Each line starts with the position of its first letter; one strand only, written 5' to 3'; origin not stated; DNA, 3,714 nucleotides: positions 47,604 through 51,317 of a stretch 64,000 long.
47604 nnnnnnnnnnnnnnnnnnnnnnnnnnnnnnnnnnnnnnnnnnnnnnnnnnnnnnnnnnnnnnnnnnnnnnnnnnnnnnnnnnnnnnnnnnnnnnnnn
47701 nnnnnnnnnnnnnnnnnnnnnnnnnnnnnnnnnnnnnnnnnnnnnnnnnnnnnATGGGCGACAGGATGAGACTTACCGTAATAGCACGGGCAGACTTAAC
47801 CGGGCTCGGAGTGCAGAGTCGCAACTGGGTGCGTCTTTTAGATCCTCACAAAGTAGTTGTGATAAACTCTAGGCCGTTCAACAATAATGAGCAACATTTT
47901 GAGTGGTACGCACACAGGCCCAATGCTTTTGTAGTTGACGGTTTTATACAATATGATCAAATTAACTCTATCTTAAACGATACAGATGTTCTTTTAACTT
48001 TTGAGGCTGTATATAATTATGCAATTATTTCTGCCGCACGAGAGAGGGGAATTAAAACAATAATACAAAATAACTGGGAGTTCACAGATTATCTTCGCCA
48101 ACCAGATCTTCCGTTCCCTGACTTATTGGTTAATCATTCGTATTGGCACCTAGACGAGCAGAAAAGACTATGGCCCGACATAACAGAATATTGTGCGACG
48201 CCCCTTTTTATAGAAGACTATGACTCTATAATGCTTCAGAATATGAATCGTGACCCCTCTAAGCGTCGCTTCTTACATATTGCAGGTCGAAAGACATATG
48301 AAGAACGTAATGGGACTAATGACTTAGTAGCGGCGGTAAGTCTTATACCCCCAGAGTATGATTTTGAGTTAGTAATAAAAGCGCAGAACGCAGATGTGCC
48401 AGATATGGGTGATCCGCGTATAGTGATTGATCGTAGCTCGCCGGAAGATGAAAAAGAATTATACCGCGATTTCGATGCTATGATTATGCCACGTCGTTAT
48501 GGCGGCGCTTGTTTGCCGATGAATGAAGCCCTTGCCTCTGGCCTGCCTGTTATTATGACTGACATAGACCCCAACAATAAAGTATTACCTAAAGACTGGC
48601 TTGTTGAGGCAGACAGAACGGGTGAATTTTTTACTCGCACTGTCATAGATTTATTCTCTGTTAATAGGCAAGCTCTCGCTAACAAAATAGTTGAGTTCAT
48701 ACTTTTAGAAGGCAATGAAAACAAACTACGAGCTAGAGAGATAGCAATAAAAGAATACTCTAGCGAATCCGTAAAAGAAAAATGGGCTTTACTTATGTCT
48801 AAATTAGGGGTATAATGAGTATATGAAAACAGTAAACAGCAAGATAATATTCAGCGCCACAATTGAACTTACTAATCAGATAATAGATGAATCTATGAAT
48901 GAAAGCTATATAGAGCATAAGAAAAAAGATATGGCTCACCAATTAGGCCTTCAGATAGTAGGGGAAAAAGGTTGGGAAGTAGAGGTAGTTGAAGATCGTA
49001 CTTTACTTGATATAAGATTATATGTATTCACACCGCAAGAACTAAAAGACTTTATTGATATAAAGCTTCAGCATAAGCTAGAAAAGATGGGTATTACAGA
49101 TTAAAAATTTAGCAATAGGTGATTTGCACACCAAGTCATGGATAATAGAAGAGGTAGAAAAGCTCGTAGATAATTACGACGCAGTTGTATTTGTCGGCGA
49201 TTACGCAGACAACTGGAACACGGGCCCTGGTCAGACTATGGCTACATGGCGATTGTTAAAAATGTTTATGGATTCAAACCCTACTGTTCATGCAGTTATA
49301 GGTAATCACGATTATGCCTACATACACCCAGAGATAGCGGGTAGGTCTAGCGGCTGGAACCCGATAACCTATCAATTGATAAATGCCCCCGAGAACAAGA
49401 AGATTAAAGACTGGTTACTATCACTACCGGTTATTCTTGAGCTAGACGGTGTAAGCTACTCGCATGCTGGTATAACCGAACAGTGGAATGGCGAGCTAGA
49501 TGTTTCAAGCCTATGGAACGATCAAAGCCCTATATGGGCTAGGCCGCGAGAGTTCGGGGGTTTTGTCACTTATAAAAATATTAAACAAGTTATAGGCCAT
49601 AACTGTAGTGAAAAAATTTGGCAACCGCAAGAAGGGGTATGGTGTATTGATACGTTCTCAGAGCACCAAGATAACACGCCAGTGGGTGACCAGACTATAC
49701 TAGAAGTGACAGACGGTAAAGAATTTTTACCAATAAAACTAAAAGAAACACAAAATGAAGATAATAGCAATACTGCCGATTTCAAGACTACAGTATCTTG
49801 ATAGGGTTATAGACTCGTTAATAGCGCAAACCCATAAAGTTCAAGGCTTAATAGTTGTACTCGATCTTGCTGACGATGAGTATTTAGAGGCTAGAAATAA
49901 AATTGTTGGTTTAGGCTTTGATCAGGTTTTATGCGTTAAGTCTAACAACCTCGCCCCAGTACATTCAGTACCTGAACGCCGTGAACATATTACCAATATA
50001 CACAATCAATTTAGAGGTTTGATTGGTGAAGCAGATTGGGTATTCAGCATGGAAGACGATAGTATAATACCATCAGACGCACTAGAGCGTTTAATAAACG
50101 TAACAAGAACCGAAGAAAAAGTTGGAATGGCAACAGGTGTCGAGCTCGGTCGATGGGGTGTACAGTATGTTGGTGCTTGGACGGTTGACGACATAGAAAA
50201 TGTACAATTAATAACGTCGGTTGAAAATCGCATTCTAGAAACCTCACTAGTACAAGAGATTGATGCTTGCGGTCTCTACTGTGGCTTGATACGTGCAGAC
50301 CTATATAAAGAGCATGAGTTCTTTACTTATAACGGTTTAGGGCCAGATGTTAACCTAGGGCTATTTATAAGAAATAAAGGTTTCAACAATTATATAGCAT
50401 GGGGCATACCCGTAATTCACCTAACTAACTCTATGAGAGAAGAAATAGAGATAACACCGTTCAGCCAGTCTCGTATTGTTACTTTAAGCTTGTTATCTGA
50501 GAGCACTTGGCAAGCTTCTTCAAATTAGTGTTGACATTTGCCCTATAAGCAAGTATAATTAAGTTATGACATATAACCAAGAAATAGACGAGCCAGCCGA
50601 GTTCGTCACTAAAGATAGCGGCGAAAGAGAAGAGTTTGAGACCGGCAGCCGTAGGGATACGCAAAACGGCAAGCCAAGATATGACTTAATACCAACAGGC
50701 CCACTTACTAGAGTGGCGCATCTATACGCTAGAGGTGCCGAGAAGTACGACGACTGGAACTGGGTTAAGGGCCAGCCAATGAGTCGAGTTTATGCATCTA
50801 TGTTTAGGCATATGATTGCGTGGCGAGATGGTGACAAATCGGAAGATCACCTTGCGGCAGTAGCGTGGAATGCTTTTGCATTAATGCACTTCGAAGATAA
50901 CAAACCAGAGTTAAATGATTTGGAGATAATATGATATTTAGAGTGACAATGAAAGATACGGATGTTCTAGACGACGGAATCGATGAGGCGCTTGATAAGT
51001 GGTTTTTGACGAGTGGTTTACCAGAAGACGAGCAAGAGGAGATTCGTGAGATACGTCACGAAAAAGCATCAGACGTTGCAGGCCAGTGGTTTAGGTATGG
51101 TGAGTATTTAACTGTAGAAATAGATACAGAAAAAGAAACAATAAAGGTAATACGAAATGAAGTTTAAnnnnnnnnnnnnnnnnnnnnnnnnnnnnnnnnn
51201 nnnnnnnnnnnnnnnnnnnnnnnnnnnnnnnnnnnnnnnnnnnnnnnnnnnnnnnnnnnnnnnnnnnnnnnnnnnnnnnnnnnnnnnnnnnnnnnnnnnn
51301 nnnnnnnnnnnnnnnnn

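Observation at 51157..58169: Clustered tRNA repair, maturation and translation-rescue functions: Rnl2-like ligase, Pnkp, PTH2-like hydrolase, nucleotidyltransferase, DEDD exonuclease, CCA-adding enzyme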

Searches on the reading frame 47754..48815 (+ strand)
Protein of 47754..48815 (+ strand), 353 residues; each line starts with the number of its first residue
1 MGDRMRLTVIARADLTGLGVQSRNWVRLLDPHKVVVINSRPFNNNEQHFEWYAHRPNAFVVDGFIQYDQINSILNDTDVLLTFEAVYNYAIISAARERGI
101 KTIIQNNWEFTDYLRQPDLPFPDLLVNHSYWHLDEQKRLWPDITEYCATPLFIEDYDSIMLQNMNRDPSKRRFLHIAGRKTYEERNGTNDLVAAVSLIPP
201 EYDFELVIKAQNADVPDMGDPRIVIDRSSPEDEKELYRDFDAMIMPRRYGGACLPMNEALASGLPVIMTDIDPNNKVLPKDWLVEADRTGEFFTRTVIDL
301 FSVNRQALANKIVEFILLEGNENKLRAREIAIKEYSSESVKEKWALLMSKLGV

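Call 57: search_protein_families(library=pfam, proteins=[window:47754-48815:+], max_evalue=0.01)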
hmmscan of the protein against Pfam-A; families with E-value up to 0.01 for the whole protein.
window:47754-48815:+ (353 aa): 2 families
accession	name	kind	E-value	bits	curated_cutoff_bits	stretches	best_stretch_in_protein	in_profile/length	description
PF13692.12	Glyco_trans_1_4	-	1.6e-08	35.3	27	1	177-292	7-132/142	Glycosyl transferases group 1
PF00534.26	Glycos_transf_1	-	6.9e-08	32.6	26.4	1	223-319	76-159/172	Glycosyl transferases group 1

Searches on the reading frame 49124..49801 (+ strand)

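Call 30: search_protein_families(library=pfam, proteins=[window:49124-49801:+], max_evalue=0.01)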
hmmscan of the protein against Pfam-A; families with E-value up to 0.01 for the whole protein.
window:49124-49801:+ (225 aa): 1 family
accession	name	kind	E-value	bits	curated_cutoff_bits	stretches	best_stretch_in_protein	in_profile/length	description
PF00149.33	Metallophos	-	1.6e-06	29.1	21.5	1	13-133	24-142/191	Calcineurin-like phosphoesterase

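Call 62: search_protein_families(library=ncbifam, proteins=[window:49124-49801:+], max_evalue=0.01)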
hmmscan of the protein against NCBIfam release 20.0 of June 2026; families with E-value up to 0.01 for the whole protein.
window:49124-49801:+ (225 aa): 3 families
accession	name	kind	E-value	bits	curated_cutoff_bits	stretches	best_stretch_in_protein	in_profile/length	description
NF001204.0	PRK00166.1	equivalog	4.4e-09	36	176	1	16-123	27-129/276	symmetrical bis(5'-nucleosyl)-tetraphosphatase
TIGR00668.1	apaH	equivalog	0.00097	18.6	222.85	1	37-122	44-128/279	bis(5'-nucleosyl)-tetraphosphatase (symmetrical) ApaH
TIGR00040.1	yfcE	subfamily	0.0061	16.7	56.25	1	2-64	10-63/158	YfcE family phosphodiesterase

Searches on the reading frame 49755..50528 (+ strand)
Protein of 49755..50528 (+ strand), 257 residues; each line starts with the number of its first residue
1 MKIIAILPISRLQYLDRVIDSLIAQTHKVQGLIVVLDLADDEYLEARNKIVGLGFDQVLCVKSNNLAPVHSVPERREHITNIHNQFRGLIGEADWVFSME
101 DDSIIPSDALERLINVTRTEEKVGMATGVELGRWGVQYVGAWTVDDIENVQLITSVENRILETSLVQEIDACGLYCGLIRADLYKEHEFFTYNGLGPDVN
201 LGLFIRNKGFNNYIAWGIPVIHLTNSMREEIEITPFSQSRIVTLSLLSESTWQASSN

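Call 30: search_protein_families(library=pfam, proteins=[window:49755-50528:+], max_evalue=0.01)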
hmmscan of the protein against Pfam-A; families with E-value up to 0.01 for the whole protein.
window:49755-50528:+ (257 aa): 2 families
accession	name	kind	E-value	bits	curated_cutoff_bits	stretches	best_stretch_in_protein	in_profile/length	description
PF13641.12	Glyco_tranf_2_3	-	3.5e-05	24.4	27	1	13-216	14-205/230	Glycosyltransferase like family 2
PF00535.33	Glycos_transf_2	-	0.00023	21.6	23.3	1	12-123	10-109/168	Glycosyl transferase family 2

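Call 62: search_protein_families(library=ncbifam, proteins=[window:49755-50528:+], max_evalue=0.01)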
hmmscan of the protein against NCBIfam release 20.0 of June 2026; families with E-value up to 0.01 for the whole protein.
window:49755-50528:+ (257 aa): 0 families

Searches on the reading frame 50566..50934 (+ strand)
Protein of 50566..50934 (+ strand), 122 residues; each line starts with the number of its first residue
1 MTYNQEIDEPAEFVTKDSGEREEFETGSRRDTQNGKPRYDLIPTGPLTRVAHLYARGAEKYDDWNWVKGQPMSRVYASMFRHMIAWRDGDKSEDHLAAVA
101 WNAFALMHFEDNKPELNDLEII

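Call 30: search_protein_families(library=pfam, proteins=[window:50566-50934:+], max_evalue=0.01)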
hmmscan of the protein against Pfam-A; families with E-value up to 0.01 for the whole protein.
window:50566-50934:+ (122 aa): 1 family
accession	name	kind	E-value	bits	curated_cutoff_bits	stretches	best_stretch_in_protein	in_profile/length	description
PF18909.5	dGTP_diPhyd_N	-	2e-24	85.9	27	1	29-118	4-98/99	dATP/dGTP diphosphohydrolase, N-terminal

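Call 62: search_protein_families(library=ncbifam, proteins=[window:50566-50934:+], max_evalue=0.01)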
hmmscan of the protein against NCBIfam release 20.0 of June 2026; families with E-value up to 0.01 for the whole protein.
window:50566-50934:+ (122 aa): 0 families

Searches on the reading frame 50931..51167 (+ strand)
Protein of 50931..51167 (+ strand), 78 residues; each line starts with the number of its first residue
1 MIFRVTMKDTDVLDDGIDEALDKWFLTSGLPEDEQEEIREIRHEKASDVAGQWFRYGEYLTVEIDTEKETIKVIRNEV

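Call 30: search_protein_families(library=pfam, proteins=[window:50931-51167:+], max_evalue=0.01)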
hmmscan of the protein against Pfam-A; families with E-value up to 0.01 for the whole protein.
window:50931-51167:+ (78 aa): 0 families
